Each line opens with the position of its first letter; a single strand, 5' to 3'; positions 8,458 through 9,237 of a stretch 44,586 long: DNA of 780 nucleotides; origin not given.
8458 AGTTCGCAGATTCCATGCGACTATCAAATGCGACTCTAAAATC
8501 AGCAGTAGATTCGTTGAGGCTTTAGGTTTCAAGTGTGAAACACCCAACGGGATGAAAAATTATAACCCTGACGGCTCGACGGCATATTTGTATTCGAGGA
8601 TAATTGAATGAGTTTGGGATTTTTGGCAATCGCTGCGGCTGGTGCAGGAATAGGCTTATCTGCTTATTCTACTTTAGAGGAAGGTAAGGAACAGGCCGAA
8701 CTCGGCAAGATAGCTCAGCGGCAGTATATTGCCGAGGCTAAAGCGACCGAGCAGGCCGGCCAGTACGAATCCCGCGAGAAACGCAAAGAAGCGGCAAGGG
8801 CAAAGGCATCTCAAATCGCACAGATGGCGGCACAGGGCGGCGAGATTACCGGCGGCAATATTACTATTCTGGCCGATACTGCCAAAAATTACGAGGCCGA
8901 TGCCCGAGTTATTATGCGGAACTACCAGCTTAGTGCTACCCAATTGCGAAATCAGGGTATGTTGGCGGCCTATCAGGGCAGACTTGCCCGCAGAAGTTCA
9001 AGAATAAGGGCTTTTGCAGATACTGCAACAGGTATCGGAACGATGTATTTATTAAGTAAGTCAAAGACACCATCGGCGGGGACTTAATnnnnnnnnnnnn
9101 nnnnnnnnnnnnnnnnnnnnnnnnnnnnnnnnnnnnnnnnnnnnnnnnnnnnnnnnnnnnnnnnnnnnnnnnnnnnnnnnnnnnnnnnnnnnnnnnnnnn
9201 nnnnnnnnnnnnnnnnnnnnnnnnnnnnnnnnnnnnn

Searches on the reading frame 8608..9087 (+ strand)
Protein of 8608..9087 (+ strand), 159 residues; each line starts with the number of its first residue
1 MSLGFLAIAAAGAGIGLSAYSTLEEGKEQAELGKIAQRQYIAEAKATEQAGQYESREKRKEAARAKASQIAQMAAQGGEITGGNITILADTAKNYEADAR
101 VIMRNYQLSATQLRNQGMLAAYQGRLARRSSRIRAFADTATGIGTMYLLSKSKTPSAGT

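Call 37: search_protein_families(library=pfam, proteins=[window:8608-9087:+], max_evalue=0.01)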
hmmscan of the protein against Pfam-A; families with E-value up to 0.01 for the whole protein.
window:8608-9087:+ (159 aa): 1 family
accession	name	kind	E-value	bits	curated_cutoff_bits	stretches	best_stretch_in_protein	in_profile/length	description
PF24072.1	T7_gp14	-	0.00097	19.5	27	1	39-147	51-161/187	T7 virus internal virion protein gp14 family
